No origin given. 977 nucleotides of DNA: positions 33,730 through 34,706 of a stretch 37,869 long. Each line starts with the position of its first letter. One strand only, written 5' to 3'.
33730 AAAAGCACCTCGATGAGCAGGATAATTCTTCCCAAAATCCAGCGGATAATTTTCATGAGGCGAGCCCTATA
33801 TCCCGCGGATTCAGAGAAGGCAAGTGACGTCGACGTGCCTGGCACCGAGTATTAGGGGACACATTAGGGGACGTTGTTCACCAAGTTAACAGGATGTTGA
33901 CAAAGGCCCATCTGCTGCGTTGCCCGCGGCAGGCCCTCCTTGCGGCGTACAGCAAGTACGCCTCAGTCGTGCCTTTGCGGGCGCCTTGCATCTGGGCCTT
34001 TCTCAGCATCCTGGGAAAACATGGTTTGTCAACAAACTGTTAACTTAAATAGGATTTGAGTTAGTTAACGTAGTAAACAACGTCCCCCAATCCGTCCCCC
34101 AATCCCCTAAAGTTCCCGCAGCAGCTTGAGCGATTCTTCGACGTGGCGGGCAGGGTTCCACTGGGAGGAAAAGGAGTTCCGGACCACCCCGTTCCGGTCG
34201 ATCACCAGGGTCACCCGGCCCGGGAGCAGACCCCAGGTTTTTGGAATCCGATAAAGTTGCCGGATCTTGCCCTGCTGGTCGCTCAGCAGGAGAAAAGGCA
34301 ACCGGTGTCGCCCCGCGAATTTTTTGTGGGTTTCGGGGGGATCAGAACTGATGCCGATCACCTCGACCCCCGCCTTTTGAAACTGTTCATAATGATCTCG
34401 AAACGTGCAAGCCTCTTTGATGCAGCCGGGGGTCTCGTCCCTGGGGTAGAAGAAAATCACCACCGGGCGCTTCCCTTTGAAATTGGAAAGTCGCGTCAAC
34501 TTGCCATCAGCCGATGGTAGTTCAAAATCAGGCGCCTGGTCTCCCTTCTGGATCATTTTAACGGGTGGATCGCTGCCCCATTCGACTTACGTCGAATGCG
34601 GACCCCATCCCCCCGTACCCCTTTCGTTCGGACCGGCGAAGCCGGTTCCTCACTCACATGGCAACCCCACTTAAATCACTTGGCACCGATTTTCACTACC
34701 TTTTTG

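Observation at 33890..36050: New 150-bp MITE-like repeat family with IS5-type (YTAR) 4-bp target duplications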

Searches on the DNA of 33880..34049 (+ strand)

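Call 41: search_dna_similar(query=window:33880-34049:+, collection=plasmids, mode=distant, max_evalue=10, max_rows=20)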
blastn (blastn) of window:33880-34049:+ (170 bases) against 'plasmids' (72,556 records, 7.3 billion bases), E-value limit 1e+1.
Records with a match: 24; places in all: 24; records where one place covers at least 80% of the query: 0.
Best place of each record, by identity: >=99% 6; 95-99% 2; 90-95% 15; 80-90% 1.
By first word of the organism name: Rhizobium 21; Burkholderia 1; Streptomyces 1; Methylobacterium 1.
By predicted mobility (MOB-suite, as given by PLSDB): conjugative 12; non-mobilizable 11; mobilizable 1.
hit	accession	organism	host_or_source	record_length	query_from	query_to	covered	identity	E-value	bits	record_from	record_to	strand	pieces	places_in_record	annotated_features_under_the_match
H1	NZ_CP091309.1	Burkholderia pyrrocinia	-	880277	35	66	19%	87.5%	6e+0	37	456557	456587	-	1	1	cytochrome c biogenesis protein DipZ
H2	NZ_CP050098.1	Rhizobium leguminosarum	Trifolium pratense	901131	82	106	15%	96.0%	5e-1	42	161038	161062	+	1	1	none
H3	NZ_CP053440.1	Rhizobium brockwellii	Trifolium repens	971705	82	106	15%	96.0%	5e-1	42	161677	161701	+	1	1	none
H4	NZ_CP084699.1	Rhizobium ruizarguesonis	Pisum sativum L.,Cell culture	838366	82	106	15%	92.0%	6e+0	37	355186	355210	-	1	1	none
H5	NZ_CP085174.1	Streptomyces longhuiensis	plant,whole organism,soil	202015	45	69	15%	92.0%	6e+0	37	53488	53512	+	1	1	TniQ family protein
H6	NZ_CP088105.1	Rhizobium ruizarguesonis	cell culture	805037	82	106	15%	92.0%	6e+0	37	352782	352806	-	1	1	none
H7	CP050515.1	Rhizobium leguminosarum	Trifolium repens,cell culture,root ...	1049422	82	106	15%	92.0%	6e+0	37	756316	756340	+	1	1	none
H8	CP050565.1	Rhizobium leguminosarum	Lathyrus sativus,cell culture,root ...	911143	82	106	15%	92.0%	6e+0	37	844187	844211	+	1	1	none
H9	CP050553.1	Rhizobium leguminosarum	Vicia sativa,cell culture,root nodule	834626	82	106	15%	92.0%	6e+0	37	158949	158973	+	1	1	none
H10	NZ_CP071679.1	Rhizobium ruizarguesonis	lentil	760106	82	106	15%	92.0%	6e+0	37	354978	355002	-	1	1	none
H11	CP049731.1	Rhizobium leguminosarum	Pisum sativum,Pisum sativum nodules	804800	82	106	15%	92.0%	6e+0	37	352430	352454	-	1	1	none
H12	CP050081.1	Rhizobium leguminosarum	Trifolium pratense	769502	82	106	15%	92.0%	6e+0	37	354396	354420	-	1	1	none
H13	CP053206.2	Rhizobium leguminosarum bv. trifolii TA1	Trifolium spumosum L. (Annual ...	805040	82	106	15%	92.0%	6e+0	37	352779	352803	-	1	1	none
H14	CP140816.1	Rhizobium ruizarguesonis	Trifolium pratense,whole organism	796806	82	106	15%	92.0%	6e+0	37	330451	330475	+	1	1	none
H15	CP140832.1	Rhizobium ruizarguesonis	Trifolium pratense,whole organism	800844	82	106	15%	92.0%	6e+0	37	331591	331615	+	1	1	none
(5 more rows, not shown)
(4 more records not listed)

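Call 65: build_rna_model(alignment_id=A2)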
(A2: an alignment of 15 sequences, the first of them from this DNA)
Model R1 built from alignment A2 (15 sequences, 133 columns); structure: RNAalifold consensus.
model positions 124; base pairs 33; branch points 0; effective number of sequences 2.05; information 0.59 bits per position. Calibrated on 0.2 Mb of random sequence (short: E-values are rough).
structure used (alignment columns):
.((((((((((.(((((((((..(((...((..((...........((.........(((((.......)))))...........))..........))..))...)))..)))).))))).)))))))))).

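Call 66: search_with_rna_model(model_id=R1, sources=[window, L006, L007, L008, L010, L011, L013, L020, L023, L025, L026, L027, L030, L031, L032, L033, L034, L035, L036, L037, L038, L039, L041, L043, L044, L046, L048, L051, L052, L053, L054, L057, L058, L059, L061, L063, L064, L065, L066, L067, L068, L069, L071, L072, L073, L074, L075, L107, L109, L112, L029, L028, L024, L042, L045, L047, L049, L050, L055, L056, L060, L062, L070], max_evalue=0.01)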
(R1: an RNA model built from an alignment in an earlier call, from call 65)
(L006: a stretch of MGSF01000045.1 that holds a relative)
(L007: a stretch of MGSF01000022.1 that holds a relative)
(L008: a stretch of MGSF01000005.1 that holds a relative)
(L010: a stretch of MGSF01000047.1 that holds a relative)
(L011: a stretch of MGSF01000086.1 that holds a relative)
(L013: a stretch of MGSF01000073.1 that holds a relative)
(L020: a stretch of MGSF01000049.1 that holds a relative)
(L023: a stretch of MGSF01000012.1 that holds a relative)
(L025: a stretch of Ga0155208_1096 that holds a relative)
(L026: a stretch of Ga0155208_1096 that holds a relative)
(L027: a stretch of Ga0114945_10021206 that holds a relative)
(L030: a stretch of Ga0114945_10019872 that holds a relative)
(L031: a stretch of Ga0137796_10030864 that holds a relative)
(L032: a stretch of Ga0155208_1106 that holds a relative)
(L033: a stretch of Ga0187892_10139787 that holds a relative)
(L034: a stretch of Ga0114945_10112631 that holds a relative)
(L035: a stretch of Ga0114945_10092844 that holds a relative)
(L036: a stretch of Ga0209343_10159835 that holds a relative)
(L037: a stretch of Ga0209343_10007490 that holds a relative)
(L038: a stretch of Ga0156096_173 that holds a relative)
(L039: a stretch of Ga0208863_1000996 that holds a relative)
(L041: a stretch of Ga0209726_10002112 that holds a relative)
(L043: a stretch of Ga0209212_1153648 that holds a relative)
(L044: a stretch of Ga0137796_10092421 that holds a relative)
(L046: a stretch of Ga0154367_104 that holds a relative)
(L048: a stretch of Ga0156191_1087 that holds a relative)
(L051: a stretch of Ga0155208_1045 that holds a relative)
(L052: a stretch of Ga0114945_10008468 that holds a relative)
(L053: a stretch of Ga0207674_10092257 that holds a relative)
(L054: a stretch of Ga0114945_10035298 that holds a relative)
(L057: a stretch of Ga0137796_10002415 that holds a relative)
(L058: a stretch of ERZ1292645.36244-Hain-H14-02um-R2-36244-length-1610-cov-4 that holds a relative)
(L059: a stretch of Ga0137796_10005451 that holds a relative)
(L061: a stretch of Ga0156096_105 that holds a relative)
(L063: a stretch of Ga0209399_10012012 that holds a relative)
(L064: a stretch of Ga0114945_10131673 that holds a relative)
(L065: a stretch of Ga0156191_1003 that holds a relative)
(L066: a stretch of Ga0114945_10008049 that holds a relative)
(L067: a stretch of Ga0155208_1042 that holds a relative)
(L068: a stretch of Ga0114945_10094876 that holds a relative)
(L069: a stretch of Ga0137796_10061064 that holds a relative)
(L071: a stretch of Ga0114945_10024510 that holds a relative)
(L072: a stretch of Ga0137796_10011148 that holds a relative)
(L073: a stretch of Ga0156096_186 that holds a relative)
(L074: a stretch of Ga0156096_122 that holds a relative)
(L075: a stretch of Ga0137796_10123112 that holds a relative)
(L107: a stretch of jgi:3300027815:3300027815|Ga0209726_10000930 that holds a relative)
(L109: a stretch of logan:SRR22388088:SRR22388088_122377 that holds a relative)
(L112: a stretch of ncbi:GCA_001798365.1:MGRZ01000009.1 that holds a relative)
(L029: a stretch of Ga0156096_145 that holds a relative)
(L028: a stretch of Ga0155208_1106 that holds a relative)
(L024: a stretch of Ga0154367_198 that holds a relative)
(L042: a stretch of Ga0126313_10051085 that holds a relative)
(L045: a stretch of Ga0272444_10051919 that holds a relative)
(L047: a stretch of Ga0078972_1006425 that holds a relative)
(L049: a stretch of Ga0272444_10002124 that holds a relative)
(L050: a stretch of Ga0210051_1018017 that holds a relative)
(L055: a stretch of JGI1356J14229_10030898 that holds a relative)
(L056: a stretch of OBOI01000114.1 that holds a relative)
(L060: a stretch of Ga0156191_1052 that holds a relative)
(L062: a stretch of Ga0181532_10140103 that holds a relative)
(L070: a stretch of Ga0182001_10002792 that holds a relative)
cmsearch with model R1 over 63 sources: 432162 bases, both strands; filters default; matches with E-value up to 0.01: 92.
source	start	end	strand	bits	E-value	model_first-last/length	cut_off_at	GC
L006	7413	7537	+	137.9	5.3e-28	1-124/124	no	0.59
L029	1811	1935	+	137.9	5.3e-28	1-124/124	no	0.59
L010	1764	1888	-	137.3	7.5e-28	1-124/124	no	0.58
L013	736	860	+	137.3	7.5e-28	1-124/124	no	0.58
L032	5432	5556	-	137.3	7.5e-28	1-124/124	no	0.58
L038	7102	7226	+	137.3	7.5e-28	1-124/124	no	0.58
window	29099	29223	-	137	8.6e-28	1-124/124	no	0.59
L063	777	901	-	137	8.6e-28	1-124/124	no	0.59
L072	2781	2905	+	137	8.6e-28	1-124/124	no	0.59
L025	1617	1742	+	133.5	5.2e-27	1-124/124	no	0.57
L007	3582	3706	+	129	5.3e-26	1-124/124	no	0.58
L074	4099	4223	+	129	5.3e-26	1-124/124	no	0.58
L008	6963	7088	-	128.3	7.8e-26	1-124/124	no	0.6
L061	6963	7088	-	128.3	7.8e-26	1-124/124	no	0.6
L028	8405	8530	-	128.3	7.8e-26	1-124/124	no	0.6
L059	1572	1695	+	127.5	1.1e-25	1-124/124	no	0.62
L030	338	461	-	126.9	1.6e-25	1-124/124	no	0.61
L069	45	169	+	126.4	2e-25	1-124/124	no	0.58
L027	1787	1910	-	125.7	2.9e-25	1-124/124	no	0.62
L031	983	1108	+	117.9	1.6e-23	1-124/124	no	0.58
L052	26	148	-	116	4.3e-23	1-124/124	no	0.62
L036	1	115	-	113.9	1.3e-22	1-114/124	3'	0.58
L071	3106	3225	+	112.7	2.4e-22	1-120/124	3'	0.62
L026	8630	8752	+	112.1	3.3e-22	1-124/124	no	0.59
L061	8223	8348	-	108.2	2.4e-21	1-124/124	no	0.6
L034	1423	1538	+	107.8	2.9e-21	1-116/124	3'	0.63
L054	1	123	-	107.2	4e-21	1-121/124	3'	0.59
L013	280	450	+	95.5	1.7e-18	1-124/124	no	0.55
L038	6646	6816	+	95.5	1.7e-18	1-124/124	no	0.55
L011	652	778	+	93.2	5.6e-18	1-124/124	no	0.6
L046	2106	2232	+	93.2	5.6e-18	1-124/124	no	0.6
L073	431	557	+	93.2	5.6e-18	1-124/124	no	0.6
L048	6569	6724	+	91.8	1.1e-17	1-124/124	no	0.55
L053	57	181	-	90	2.9e-17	1-124/124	no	0.62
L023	3356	3530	-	81.7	2.1e-15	1-124/124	no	0.59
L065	11107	11281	-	81.7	2.1e-15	1-124/124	no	0.59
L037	12685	12835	+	81.6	2.2e-15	1-120/124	3'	0.58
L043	61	241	+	80.5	4e-15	1-124/124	no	0.58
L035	1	98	+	77.3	2e-14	27-124/124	5'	0.64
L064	1327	1424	-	77.3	2e-14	27-124/124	5'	0.64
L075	1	84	-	77.2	2.1e-14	1-84/124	3'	0.61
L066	5590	5679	+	69.6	1.1e-12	1-89/124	3'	0.63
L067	9946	10073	+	65.3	9.9e-12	1-124/124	no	0.51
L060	2219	2346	+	65.3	9.9e-12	1-124/124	no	0.51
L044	1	83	-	64.5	1.5e-11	1-82/124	3'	0.64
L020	4337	4459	+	63.1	3e-11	1-124/124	no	0.54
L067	9382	9504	+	63.1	3e-11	1-124/124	no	0.54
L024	956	1078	+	63.1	3e-11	1-124/124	no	0.54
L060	1655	1777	+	63.1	3e-11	1-124/124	no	0.54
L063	632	692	+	62.6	3.9e-11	1-124/124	no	0.56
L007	3582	3706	-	60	1.5e-10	1-124/124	no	0.58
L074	4099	4223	-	60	1.5e-10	1-124/124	no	0.58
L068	1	77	-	59.7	1.8e-10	1-76/124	3'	0.64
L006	7413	7537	-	54.8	2.2e-09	1-124/124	no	0.59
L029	1811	1935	-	54.8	2.2e-09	1-124/124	no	0.59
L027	1787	1910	+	53.9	3.6e-09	1-124/124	no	0.62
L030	338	461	+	53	5.7e-09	1-124/124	no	0.61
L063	777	901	+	52.7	6.7e-09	1-124/124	no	0.59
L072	2781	2905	-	52.7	6.7e-09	1-124/124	no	0.59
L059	1572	1695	-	52.4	7.7e-09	1-124/124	no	0.62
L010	1764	1888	+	52.1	9.1e-09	1-124/124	no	0.58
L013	736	860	-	52.1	9.1e-09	1-124/124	no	0.58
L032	5432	5556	+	52.1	9.1e-09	1-124/124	no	0.58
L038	7102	7226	-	52.1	9.1e-09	1-124/124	no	0.58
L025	1617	1742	-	50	2.7e-08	1-124/124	no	0.57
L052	26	148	+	49.4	3.6e-08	1-124/124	no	0.62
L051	5217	5419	-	47.4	1e-07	1-124/124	no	0.58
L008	6963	7088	+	46.4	1.7e-07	1-124/124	no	0.6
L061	6963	7088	+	46.4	1.7e-07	1-124/124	no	0.6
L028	8405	8530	+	46.4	1.7e-07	1-124/124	no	0.6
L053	57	181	+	45.9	2.2e-07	1-124/124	no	0.62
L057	1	57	+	45.1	3.3e-07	67-124/124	5'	0.6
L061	8223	8348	+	43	1e-06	1-124/124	no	0.6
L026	8630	8752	-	42.2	1.5e-06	1-124/124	no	0.59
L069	45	169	-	40.3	3.9e-06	1-124/124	no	0.58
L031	983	1108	-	39.3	6.6e-06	1-124/124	no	0.58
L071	3106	3225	-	37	2.1e-05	5-124/124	5'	0.62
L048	6569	6724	-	34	9.9e-05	1-124/124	no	0.55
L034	1423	1538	-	32.3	0.00024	9-124/124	5'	0.63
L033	204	387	+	32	0.00028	1-124/124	no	0.59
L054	1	123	+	29.3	0.0011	4-124/124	5'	0.59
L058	1560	1610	+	28.9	0.0014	1-51/124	3'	0.55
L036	1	115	+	27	0.0037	11-124/124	5'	0.58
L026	11660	11725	+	26.4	0.005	1-95/124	3'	0.56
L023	3356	3530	+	26.4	0.0052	1-124/124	no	0.59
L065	11107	11281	+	26.4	0.0052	1-124/124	no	0.59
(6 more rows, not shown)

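Call 68: search_with_rna_model(model_id=R1, sources=[window, L006, L010, L025, L007, L008, L059, L030, L069, L027, L031, L052, L026, L061, L013, L011, L053, L067], max_evalue=5e-12, make_alignment=true)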
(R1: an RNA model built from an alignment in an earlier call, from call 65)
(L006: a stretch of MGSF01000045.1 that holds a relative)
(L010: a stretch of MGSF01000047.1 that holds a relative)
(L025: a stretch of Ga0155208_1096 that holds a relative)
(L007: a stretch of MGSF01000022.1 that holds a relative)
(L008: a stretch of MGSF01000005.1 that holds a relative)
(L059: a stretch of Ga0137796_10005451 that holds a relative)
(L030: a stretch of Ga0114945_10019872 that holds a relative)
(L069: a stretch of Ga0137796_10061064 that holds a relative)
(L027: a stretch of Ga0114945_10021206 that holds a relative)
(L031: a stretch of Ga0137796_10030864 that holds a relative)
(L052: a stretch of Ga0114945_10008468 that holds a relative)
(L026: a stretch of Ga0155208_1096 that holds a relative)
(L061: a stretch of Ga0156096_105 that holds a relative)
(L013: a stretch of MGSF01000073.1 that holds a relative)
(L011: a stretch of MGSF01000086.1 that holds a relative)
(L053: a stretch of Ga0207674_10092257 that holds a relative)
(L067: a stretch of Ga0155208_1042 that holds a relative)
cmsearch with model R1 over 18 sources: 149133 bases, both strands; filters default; matches with E-value up to 5e-12: 22.
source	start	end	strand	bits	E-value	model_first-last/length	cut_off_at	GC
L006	7413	7537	+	137.9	1.8e-28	1-124/124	no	0.59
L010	1764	1888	-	137.3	2.6e-28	1-124/124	no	0.58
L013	736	860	+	137.3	2.6e-28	1-124/124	no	0.58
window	29099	29223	-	137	3e-28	1-124/124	no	0.59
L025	1617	1742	+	133.5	1.8e-27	1-124/124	no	0.57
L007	3582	3706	+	129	1.8e-26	1-124/124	no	0.58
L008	6963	7088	-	128.3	2.7e-26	1-124/124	no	0.6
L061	6963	7088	-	128.3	2.7e-26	1-124/124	no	0.6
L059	1572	1695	+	127.5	4e-26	1-124/124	no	0.62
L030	338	461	-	126.9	5.5e-26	1-124/124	no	0.61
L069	45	169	+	126.4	7.1e-26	1-124/124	no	0.58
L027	1787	1910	-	125.7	9.9e-26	1-124/124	no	0.62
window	33890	34013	+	125.5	1.1e-25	1-124/124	no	0.63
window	35927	36050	-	119.4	2.6e-24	1-124/124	no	0.63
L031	983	1108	+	117.9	5.5e-24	1-124/124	no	0.58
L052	26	148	-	116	1.5e-23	1-124/124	no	0.62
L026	8630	8752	+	112.1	1.1e-22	1-124/124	no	0.59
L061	8223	8348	-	108.2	8.4e-22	1-124/124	no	0.6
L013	280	450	+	95.5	5.9e-19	1-124/124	no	0.55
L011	652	778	+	93.2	1.9e-18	1-124/124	no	0.6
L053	57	181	-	90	1e-17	1-124/124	no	0.62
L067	9946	10073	+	65.3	3.4e-12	1-124/124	no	0.51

Alignment A3: 22 matches aligned to the model, 186 columns, each read 5' to 3' on its own strand. Consensus structure (alignment columns), stored with it:
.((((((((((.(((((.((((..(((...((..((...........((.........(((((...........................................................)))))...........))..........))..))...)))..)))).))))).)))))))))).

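Call 80: get_annotated_region(hit=H2, flank=400)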
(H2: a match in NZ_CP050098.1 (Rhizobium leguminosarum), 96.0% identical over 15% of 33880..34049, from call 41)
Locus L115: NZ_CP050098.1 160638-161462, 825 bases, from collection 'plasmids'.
description: Rhizobium leguminosarum bv. trifolii strain 9B plasmid pRL9b4, complete sequence
organism: Rhizobium leguminosarum (NCBI taxid 386)
taxonomy: Bacteria; Pseudomonadota; Alphaproteobacteria; Hyphomicrobiales; Rhizobiaceae; Rhizobium; Rhizobium leguminosarum
host: -; source: Trifolium pratense; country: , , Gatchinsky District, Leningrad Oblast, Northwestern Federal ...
typing (MOB-suite, as given by PLSDB): non-mobilizable; mating-pair formation MPF_T
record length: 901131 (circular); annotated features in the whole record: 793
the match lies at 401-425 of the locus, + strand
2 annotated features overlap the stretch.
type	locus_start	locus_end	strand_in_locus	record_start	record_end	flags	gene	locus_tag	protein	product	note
CDS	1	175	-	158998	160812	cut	-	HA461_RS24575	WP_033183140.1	EAL domain-containing protein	-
CDS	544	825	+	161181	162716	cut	-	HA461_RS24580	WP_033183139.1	histidine kinase dimerization/phosphoacceptor domain -containing protein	-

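Call 81: search_with_rna_model(model_id=R1, source=L115, max_evalue=10, filters=off)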
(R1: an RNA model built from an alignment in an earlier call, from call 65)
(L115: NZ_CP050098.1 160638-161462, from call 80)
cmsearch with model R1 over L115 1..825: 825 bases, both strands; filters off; matches with E-value up to 10: 17.
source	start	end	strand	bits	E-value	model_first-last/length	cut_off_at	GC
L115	777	804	+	7.3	0.18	1-124/124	no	0.71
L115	777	804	-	6.2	0.33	1-124/124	no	0.71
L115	443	467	-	4.7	0.71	1-124/124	no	0.32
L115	350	377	+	4.3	0.88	1-124/124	no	0.5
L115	146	160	-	3.7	1.2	1-124/124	no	0.47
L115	146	160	+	3.7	1.2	1-124/124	no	0.47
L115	350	377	-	3.4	1.4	1-124/124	no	0.5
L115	543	648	+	3.2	1.5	1-124/124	no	0.52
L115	167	202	-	2.9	1.8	1-124/124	no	0.56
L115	167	202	+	1.9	3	1-124/124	no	0.56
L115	241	286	+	1.4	3.9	1-124/124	no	0.41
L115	287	323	+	1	4.9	1-124/124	no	0.62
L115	540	603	-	0.9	5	1-124/124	no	0.52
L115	443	467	+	0.5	6.2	1-124/124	no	0.32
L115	287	323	-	0.3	6.9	1-124/124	no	0.62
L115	408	425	+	0.3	7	1-124/124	no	0.72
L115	638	665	-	-0.4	9.9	1-124/124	no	0.5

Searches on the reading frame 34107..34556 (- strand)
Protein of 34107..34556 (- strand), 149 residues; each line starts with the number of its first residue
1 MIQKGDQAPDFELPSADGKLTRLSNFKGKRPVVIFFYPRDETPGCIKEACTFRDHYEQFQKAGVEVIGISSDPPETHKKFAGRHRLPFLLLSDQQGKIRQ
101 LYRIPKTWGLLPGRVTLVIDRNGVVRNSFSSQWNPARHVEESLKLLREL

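Call 14: search_protein_families(library=pfam, proteins=[window:34107-34556:-])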
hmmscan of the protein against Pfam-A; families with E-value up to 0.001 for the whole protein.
window:34107-34556:- (149 aa): 3 families
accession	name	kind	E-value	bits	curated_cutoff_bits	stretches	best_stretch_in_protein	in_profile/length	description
PF00578.27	AhpC-TSA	-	5.2e-40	136.7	26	1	5-127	2-123/124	AhpC/TSA family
PF08534.16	Redoxin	-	7.8e-25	87.8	26.6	1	3-132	1-135/148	Redoxin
PF13911.12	AhpC-TSA_2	-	0.00024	21.9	27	1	53-118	3-70/114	AhpC/TSA antioxidant enzyme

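Call 56: find_encoding_contigs(protein=window:34107-34556:-, flank=3000, max_places=10)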
Protein window:34107-34556:- (149 aa): 4 contigs read that carry it; 4 places shown.
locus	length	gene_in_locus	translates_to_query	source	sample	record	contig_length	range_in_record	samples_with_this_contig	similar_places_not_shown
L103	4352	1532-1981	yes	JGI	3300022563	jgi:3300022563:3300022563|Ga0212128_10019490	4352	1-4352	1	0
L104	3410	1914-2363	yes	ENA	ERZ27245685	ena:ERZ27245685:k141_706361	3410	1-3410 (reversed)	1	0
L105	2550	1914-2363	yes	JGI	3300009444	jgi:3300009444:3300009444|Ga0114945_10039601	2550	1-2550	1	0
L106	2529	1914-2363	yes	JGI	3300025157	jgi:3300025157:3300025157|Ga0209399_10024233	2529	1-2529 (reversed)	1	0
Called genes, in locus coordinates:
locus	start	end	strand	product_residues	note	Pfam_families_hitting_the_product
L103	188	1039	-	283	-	PF01145:Band_7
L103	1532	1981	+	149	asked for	PF00578:AhpC-TSA, PF08534:Redoxin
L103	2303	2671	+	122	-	PF00462:Glutaredoxin, PF13417:GST_N_3, PF13409:GST_N_2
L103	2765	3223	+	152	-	PF00005:ABC_tran, PF13304:AAA_21 (weak)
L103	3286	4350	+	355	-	?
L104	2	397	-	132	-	?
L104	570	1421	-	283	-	PF01145:Band_7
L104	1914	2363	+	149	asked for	PF00578:AhpC-TSA, PF08534:Redoxin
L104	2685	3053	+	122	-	PF00462:Glutaredoxin, PF13417:GST_N_3, PF13409:GST_N_2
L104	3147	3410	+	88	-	?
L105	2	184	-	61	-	?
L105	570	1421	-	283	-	PF01145:Band_7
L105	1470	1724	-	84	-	-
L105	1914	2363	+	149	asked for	PF00578:AhpC-TSA, PF08534:Redoxin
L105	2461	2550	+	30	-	?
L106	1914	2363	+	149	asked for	PF00578:AhpC-TSA, PF08534:Redoxin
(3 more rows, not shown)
